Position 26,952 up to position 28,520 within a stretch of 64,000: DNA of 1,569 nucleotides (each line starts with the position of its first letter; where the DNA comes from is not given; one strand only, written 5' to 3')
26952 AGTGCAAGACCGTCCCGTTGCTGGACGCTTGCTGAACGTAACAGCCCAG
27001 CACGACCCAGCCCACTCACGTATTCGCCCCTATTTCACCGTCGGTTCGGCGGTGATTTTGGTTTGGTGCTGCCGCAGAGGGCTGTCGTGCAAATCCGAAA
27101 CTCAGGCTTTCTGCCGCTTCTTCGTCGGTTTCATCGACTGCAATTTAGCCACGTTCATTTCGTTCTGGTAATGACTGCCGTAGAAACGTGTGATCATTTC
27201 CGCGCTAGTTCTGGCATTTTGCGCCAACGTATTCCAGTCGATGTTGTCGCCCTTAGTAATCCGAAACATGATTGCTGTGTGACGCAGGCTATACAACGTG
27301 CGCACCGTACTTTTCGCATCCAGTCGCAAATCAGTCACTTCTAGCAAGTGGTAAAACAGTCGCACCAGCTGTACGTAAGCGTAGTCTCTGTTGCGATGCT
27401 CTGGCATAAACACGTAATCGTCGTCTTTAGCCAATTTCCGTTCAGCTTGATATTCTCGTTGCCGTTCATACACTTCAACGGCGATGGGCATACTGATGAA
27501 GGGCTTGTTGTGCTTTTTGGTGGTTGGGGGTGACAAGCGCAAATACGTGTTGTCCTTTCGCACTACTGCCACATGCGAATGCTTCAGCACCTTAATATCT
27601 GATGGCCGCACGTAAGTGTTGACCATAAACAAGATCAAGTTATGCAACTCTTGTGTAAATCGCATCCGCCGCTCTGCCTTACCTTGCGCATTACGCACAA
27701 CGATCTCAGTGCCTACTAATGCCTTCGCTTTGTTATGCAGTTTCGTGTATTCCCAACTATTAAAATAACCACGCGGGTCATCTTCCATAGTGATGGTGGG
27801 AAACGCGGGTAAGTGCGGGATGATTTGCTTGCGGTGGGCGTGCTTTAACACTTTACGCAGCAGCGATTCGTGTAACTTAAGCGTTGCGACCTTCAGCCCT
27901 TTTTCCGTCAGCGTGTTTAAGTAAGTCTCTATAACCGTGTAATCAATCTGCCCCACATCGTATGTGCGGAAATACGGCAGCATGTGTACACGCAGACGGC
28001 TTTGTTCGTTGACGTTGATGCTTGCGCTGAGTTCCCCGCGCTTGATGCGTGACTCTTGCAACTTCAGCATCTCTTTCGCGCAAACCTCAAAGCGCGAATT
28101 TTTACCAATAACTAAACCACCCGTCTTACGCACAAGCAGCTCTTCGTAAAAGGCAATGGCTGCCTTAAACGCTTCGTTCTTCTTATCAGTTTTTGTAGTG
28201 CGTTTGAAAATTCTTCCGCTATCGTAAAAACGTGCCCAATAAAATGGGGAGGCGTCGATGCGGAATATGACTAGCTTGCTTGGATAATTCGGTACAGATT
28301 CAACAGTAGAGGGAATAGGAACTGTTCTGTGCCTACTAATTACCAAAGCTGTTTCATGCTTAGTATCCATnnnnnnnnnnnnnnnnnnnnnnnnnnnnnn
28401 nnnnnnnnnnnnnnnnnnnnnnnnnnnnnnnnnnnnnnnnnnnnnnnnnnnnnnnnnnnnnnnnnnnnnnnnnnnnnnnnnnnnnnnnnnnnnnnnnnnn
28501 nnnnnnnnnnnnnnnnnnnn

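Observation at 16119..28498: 12.4-kb AT-rich integrative element inserted inside a coiled-coil gene; excision restores the ORF in frame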

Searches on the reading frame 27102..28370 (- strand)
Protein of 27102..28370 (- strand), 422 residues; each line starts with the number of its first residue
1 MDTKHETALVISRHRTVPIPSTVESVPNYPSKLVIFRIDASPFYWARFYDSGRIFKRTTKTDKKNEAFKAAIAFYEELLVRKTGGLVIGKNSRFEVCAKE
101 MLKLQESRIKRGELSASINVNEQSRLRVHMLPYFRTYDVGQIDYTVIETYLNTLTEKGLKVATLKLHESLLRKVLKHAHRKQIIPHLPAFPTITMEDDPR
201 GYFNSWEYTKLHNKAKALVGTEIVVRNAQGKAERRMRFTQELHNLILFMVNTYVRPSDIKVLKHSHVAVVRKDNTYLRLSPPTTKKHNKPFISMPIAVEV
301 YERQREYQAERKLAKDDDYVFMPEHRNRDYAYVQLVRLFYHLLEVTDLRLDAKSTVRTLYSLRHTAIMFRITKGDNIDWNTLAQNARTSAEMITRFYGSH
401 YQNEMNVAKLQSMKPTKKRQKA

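Call 9: search_protein_families(library=pfam, proteins=[window:27102-28370:-], max_evalue=0.01)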
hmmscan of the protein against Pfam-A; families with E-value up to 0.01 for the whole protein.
window:27102-28370:- (422 aa): 2 families
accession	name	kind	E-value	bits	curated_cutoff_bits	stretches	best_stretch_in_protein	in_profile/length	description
PF13102.12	Phage_int_SAM_5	-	0.0015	19.3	22.3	1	136-187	40-91/98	Phage integrase SAM-like domain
PF00589.27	Phage_integrase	-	0.0053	17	27.1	0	243-365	25-135/172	Phage integrase family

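Call 17: find_homologous_proteins(query=window:27102-28370:-, max_evalue=0.00001)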
Query window:27102-28370:- (422 aa): 580 proteins with E <= 0.00001 among 4420 candidates; the best 120 are listed.
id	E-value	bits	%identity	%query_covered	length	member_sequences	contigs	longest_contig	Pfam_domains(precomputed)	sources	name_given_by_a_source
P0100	1.6e-278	941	100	100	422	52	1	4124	-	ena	-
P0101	2.2e-259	878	92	100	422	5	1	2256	-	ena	-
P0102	1.5e-236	803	89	94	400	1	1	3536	-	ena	-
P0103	1.6e-188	645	70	99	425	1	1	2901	-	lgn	-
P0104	5.8e-186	636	68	99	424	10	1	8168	-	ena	-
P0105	5.3e-180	617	68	99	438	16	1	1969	-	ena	-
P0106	2.2e-178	611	67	98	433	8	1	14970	PF13102.13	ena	-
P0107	2.3e-174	598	66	98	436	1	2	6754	-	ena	-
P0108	2.2e-173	595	64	98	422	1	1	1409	-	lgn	-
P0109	2.6e-169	582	63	99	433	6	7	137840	-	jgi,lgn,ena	jgi:hypothetical protein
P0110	5.0e-168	577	63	99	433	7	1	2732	-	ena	-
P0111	1.4e-166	573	62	100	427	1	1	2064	-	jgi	-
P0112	3.6e-165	568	63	100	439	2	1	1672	-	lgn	-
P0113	1.2e-164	566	63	95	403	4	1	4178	-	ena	-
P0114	1.3e-139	484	55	96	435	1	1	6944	PF02899.24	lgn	-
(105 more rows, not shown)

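Call 18: find_encoding_contigs(protein=P0100, flank=10000, max_places=10)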
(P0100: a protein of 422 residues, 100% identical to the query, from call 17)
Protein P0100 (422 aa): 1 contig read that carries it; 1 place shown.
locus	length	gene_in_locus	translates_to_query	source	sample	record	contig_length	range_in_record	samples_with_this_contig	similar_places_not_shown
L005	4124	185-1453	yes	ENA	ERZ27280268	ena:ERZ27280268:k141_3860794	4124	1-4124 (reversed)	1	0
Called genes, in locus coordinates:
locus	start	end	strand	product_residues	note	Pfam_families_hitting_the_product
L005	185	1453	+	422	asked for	-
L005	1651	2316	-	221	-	PF13401:AAA_22 (faint), PF00004:AAA (weak), PF07728:AAA_5 (weak)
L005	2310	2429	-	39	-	-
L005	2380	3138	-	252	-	-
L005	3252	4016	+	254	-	-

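Call 19: find_encoding_contigs(protein=P0109, flank=10000, max_places=4)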
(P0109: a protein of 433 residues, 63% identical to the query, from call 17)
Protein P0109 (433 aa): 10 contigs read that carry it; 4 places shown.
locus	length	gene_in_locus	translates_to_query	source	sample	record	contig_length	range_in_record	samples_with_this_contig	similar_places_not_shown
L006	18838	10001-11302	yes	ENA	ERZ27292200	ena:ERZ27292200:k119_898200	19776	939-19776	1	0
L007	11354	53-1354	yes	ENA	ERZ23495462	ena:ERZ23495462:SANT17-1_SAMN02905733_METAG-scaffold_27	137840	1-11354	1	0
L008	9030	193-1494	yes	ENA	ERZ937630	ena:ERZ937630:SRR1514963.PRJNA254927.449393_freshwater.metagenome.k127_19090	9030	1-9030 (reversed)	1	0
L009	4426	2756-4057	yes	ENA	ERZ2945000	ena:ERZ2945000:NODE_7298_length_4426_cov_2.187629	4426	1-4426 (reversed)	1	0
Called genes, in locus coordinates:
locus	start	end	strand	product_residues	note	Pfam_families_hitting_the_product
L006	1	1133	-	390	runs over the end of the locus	PF00487:FA_desaturase, PF01610:DDE_Tnp_ISL3 (weak)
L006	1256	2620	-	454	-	PF00924:MS_channel_2nd, PF21082:MS_channel_3rd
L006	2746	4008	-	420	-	PF22458:RsmF-B_ferredox, PF01189:Methyltr_RsmB-F, PF13847:Methyltransf_31 (weak)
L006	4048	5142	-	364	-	PF11306:DUF3108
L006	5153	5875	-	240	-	PF11306:DUF3108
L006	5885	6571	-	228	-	PF00551:Formyl_trans_N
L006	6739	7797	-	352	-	PF00586:AIRS, PF02769:AIRS_C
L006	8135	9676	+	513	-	PF00682:HMGL-like, PF22617:HCS_D2, PF08502:LeuA_dimer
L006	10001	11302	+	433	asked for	-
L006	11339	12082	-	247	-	-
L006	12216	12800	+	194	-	-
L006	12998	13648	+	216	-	-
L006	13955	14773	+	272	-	-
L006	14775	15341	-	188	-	PF00589:Phage_integrase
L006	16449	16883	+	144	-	PF20346:DUF6641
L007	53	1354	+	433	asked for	-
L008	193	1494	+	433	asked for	-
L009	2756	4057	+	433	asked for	-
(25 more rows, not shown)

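Call 23: find_encoding_contigs(protein=window:27102-28370:-, flank=10000, max_places=10)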
Protein window:27102-28370:- (422 aa): 5 contigs read that carry it; 3 places shown.
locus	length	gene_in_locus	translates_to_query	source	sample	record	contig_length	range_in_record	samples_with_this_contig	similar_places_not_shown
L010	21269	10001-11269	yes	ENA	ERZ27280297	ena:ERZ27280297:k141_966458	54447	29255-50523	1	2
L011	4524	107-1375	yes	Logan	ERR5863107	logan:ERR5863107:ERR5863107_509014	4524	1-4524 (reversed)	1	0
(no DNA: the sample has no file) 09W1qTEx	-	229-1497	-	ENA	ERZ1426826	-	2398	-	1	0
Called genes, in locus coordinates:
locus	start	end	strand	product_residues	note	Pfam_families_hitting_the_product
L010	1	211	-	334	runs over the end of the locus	PF13379:NMT1_2, PF09084:NMT1, PF12974:Phosphonate-bd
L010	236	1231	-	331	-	PF13379:NMT1_2, PF09084:NMT1, PF12974:Phosphonate-bd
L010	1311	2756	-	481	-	PF00083:Sugar_tr, PF07690:MFS_1, PF05977:MFS_3 (weak)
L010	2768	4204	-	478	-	PF07690:MFS_1, PF00083:Sugar_tr, PF05977:MFS_3 (weak), PF07690:MFS_1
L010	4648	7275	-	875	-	PF02861:Clp_N, PF23569:NBD_SMAX1, PF00004:AAA, PF17871:AAA_lid_9, PF07724:AAA_2, PF00004:AAA, PF07728:AAA_5, PF10431:ClpB_D2-small, +7 more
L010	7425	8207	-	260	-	PF06745:ATPase, PF13481:AAA_25 (faint)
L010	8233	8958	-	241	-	PF00154:RecA_N (weak), PF06745:ATPase, PF13481:AAA_25, PF07088:GvpD_P-loop (faint), PF14417:MEDS (weak)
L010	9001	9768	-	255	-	-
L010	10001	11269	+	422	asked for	-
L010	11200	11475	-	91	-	-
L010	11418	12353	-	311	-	-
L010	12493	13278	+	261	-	-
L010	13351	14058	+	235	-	PF00004:AAA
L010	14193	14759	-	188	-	PF00589:Phage_integrase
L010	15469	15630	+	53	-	-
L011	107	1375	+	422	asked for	-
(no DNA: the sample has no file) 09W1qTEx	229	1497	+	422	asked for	-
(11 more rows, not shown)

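Call 25: find_encoding_contigs(protein=P0221, flank=10000, max_places=4)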
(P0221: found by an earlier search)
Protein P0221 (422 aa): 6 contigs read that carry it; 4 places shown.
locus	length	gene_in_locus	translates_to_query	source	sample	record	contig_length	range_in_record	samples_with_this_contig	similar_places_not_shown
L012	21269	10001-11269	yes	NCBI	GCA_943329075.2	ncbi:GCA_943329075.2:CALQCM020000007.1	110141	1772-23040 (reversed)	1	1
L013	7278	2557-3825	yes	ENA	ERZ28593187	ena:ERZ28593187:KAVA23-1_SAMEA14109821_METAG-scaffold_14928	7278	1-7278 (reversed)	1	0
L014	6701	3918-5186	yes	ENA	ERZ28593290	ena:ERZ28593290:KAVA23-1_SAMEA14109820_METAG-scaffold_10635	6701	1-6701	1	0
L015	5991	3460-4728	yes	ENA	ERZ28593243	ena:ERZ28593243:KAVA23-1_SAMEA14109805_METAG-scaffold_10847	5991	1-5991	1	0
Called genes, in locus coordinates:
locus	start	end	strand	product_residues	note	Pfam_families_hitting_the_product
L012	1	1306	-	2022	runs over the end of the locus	-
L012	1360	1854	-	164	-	PF14341:PilX_N (weak)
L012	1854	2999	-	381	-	PF16074:PilW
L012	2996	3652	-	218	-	PF07963:N_methyl, PF22150:Tt1218-like (faint)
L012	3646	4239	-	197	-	PF07963:N_methyl, PF12019:GspH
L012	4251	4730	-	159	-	PF07963:N_methyl, PF16732:ComP_DUS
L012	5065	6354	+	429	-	PF01475:FUR, PF00990:GGDEF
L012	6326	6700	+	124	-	PF07195:FliD_C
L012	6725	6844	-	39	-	-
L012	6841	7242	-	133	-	PF00072:Response_reg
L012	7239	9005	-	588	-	PF00069:Pkinase, PF01636:APH (faint), PF07714:PK_Tyr_Ser-Thr, PF08668:HDOD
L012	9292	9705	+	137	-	PF08668:HDOD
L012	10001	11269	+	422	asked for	-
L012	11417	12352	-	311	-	-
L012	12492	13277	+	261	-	-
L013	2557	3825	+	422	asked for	-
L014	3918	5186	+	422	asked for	-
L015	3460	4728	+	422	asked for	-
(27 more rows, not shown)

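Call 26: find_encoding_contigs(protein=P0220, flank=10000, max_places=6)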
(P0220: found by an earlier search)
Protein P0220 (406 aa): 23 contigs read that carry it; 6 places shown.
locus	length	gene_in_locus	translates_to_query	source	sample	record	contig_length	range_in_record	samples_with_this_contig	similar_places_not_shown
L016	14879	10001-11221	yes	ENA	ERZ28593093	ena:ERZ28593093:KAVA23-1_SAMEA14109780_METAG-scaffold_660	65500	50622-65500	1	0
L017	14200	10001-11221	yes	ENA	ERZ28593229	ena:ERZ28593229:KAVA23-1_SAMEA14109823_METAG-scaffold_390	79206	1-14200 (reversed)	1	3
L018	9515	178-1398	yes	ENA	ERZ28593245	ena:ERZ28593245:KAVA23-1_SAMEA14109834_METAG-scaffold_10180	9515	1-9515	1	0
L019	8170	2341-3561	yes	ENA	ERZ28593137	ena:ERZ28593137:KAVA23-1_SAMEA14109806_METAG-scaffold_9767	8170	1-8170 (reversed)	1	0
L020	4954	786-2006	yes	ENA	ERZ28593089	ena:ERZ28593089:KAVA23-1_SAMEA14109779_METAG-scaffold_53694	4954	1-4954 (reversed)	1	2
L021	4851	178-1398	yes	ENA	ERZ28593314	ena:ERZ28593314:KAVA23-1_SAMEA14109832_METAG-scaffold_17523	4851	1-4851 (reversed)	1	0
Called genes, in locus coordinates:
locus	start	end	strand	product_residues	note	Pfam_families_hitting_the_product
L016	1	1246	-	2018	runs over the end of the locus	-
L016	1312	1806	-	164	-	PF14341:PilX_N (weak)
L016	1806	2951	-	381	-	PF16074:PilW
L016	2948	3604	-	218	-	PF07963:N_methyl, PF22150:Tt1218-like (faint)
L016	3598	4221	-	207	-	PF07963:N_methyl, PF12019:GspH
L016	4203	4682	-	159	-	PF07963:N_methyl, PF16732:ComP_DUS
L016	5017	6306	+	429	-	PF01475:FUR, PF00990:GGDEF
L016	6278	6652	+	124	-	PF07195:FliD_C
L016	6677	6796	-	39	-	-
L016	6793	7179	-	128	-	PF00072:Response_reg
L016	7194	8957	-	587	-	PF00069:Pkinase, PF01636:APH (faint), PF07714:PK_Tyr_Ser-Thr, PF08668:HDOD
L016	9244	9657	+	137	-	PF08668:HDOD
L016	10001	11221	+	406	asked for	-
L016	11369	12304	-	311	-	-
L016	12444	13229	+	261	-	-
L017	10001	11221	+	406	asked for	-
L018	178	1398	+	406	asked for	-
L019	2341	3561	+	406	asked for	-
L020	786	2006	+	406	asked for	-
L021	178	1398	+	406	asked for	-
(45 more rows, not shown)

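Call 36: search_protein_families(library=phrogs, proteins=[window:27102-28370:-], max_evalue=0.001)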
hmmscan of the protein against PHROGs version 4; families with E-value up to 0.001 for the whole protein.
window:27102-28370:- (422 aa): 1 family
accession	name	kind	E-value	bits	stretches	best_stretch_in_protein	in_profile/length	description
phrog_1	-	integration and excision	3.1e-19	70.7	1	42-367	122-403/611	integrase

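Call 37: search_protein_families(library=ncbifam, proteins=[window:27102-28370:-], max_evalue=0.001)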
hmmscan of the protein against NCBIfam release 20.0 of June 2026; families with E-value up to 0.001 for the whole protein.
window:27102-28370:- (422 aa): 0 families

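Call 39: find_related_loci(query=A2, collection=genome_contigs, flank=3000)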
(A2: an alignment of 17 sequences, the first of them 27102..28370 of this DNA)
Query A2 (422 aa) in genome_contigs; peptide patterns used: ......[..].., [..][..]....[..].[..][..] (x = any residue, [..] = any of these).
165 stretches matched a pattern; 154 encode a relative of the query (tblastn E <= 1e-3); the best 80 are kept; 80 distinct loci.
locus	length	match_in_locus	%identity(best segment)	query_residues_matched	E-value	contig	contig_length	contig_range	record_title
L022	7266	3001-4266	90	1-422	0e+0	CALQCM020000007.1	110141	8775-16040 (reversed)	MAG: Chitinophaga pinensis isolate HRS-HS12-bin-37 genome assembly, contig: HRSG-H12-C121, whole genome shotgun sequence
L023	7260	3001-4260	91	3-422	0e+0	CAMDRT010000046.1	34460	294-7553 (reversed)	MAG: Bordetella parapertussis isolate TrH-03may19-243 genome assembly, contig: TrH-03may19-C1872, whole genome shotgun s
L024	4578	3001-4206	46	13-412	1e-118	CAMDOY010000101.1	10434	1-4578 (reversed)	MAG: Rhizobium sp. Q54 isolate TrE-25oct19-112 genome assembly, contig: TrE-25oct19-C9075, whole genome shotgun sequence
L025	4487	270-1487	46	15-419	2e-117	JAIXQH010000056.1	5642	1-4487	MAG: Verrucomicrobiaceae bacterium isolate C4_MAG_00019 pond_C4_MAG_00019_000000000036, whole genome shotgun sequence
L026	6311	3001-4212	47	13-414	2e-116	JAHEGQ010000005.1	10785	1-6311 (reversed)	MAG: Sphingomonadaceae bacterium isolate Ww42 NODE_7317_length_10785_cov_2.622468, whole genome shotgun sequence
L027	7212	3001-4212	47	13-414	7e-116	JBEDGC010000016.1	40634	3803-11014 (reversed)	MAG: Pseudomonadota bacterium isolate NASQAN2014_190_B_bin.61 scaffold_1327823, whole genome shotgun sequence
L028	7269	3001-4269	46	13-422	1e-114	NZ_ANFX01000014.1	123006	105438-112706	Porphyrobacter sp. AAP82 Contig14, whole genome shotgun sequence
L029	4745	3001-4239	45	12-422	2e-114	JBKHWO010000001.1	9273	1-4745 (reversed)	MAG: Alphaproteobacteria bacterium isolate B_bin_47_orig k127_337346, whole genome shotgun sequence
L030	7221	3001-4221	43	13-417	3e-113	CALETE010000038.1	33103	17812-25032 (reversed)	MAG TPA_asm: uncultured Alphaproteobacteria bacterium isolate SRR6231140_bin.10_CONCOCT_v1.1_MAG genome assembly, contig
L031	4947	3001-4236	46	13-422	2e-113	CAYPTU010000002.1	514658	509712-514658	MAG TPA_asm: uncultured Novosphingobium sp. isolate SRP292972_co1_71 genome assembly, contig: NODE_23_length_514658_cov_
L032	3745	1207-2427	43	13-417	2e-114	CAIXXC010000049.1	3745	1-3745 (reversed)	MAG: uncultured Rhodospirillales bacterium isolate AM-2014_bin-1904 genome assembly, contig: bin-1904:049/541, whole gen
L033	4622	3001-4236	44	13-422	2e-112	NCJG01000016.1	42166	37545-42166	MAG: Sphingomonadales bacterium 39-57-19 lw04302015_39_scaffold_168, whole genome shotgun sequence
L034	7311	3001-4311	41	6-419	8e-110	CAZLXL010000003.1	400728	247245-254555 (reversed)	MAG TPA_asm: uncultured Propionivibrio sp. isolate SRP239243_co2_9 genome assembly, contig: NODE_4_length_400728_cov_10.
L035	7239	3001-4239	44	15-422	9e-110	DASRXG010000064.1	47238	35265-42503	MAG TPA_asm: Noviherbaspirillum sp. isolate SMAG_U12062 k141_255495, whole genome shotgun sequence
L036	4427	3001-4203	45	13-412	1e-109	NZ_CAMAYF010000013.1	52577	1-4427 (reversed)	MAG: Sphingorhabdus sp. EL138 isolate ME-21oct19-155 ME-21oct19-C768, whole genome shotgun sequence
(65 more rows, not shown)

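Call 56: find_homologous_proteins(query=L023:501-1478:-, max_evalue=1e-30)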
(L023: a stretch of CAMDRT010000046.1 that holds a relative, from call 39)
Query L023:501-1478:- (325 aa): 4493 proteins with E <= 1e-30 among 8000 candidates; the best 120 are listed.
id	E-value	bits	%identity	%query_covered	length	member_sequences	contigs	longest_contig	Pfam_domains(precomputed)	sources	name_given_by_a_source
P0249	4.6e-212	721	100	100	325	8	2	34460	PF00515.35,PF13529.14,PF13424.13,PF13432.13,PF13428.13,PF13181.13,PF07719.24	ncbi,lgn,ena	-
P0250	8.0e-158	543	79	98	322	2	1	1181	PF00515.35,PF13529.14,PF13424.13,PF13432.13,PF13428.13,PF13181.13,PF07719.24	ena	-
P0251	6.7e-157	540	81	90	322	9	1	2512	PF14559.13,PF13529.14,PF13424.13,PF13432.13,PF13428.13,PF13181.13,PF07719.24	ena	-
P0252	2.7e-156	538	81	90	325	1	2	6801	PF00515.35,PF13529.14,PF13432.13,PF13428.13,PF03412.22,PF07719.24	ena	-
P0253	5.7e-156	537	81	93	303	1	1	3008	PF14559.13,PF13529.14,PF13424.13,PF13432.13,PF13428.13,PF13181.13,PF07719.24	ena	-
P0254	1.0e-154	533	77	98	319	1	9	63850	PF00515.35,PF13529.14,PF13432.13,PF13428.13,PF13181.13,PF07719.24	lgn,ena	-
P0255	3.0e-154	531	77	98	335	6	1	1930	PF00515.35,PF13529.14,PF13432.13,PF13428.13,PF13181.13,PF07719.24,PF13374.13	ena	-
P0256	7.2e-154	530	76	99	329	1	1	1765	PF00515.35,PF13529.14,PF13432.13,PF13428.13,PF07719.24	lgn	-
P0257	1.8e-148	512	73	99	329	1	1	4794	PF14559.13,PF13529.14,PF13432.13,PF13428.13,PF07719.24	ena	-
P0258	7.3e-148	510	74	98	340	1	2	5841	PF00515.35,PF13529.14,PF13432.13,PF13428.13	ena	-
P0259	4.8e-145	501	76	92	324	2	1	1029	PF13431.13,PF00515.35,PF13529.14,PF13432.13,PF13428.13,PF03412.22,PF07719.24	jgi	jgi:Peptidase_C39 like family/Tetratricopeptide repeat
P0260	1.7e-144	499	72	98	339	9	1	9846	PF00515.35,PF13529.14,PF13432.13,PF07719.24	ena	-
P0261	2.0e-144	499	71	98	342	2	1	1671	PF00515.35,PF13529.14,PF13432.13,PF13428.13,PF07719.24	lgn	-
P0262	1.3e-143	496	72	99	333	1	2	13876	PF14559.13,PF00515.35,PF13529.14,PF13424.13,PF13432.13,PF13428.13,PF13181.13,PF07719.24,PF13174.13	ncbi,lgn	-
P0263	2.4e-143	495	74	90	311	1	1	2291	PF00515.35,PF13529.14,PF13424.13,PF13432.13,PF13428.13,PF13181.13,PF07719.24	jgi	jgi:tetratricopeptide (TPR) repeat protein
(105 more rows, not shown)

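Call 59: search_solved_structures(query=window:27102-28370:-, max_evalue=1)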
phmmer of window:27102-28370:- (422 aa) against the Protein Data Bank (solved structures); distinct sequences matched with E-value up to 1: 0.

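Call 60: search_solved_structures(query=A2, max_evalue=1, show_alignments=1)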
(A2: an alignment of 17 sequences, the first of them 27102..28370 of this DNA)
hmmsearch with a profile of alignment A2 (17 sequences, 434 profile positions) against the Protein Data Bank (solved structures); distinct sequences matched with E-value up to 1: 2.
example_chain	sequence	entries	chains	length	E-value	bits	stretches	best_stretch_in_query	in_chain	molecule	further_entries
2kd1_A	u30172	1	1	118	4.5e-05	25.7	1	112-196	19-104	DNA integration/recombination/invertion protein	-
2kj5_A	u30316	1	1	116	0.17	13.9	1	125-191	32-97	Phage integrase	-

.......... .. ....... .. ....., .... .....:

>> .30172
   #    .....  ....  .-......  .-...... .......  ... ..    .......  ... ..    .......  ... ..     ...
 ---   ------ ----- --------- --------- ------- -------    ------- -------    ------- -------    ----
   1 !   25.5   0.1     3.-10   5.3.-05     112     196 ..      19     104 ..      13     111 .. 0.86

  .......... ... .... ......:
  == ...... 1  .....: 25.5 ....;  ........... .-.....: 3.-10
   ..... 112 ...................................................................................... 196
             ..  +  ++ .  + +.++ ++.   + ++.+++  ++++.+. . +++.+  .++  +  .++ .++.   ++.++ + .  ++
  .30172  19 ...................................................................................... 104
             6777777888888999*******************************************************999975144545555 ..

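Call 75: predict_structure(alignment_id=A4)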
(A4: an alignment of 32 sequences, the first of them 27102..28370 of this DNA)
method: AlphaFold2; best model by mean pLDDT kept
length: 422 residues; sequences in the alignment: 32
mean_pLDDT: 84.3   pTM: 0.60
mean pLDDT of the five models: 84.3, 84.2, 84.1, 83.9, 82.4
residues with pLDDT >= 90: 203; 70-90: 159; 50-70: 41; < 50: 19
segments of 3 or more residues with pLDDT < 50: 1-10, 417-422
pLDDT, mean of each block of 10 residues (from residue 1): 42 75 89 91 90 84 91 83 53 84 88 80 92 88 93 90 90 93 85 75 94 96 83 85 96 89 94 92 73 93 96 95 91 92 94 88 92 78 85 75 58 52 39
secondary structure, 60 per line:
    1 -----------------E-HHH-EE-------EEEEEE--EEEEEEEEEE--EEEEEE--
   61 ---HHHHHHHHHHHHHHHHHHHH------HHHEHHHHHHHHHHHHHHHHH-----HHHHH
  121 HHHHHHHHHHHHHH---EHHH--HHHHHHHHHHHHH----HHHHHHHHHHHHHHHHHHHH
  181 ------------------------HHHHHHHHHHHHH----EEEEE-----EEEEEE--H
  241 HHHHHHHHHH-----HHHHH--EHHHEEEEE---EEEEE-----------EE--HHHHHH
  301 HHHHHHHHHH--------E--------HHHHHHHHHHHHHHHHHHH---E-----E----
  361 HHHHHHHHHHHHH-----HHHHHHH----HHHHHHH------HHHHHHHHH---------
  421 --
elements in order: E33-38 E41-50 E53-58 H64-83 H94-110 H116-134 H144-156 H161-180 H205-217 E222-226 E232-237 H240-250 H256-260 E267-271 E275-279 H295-310 H328-346 H361-373 H379-385 H390-396 H403-411
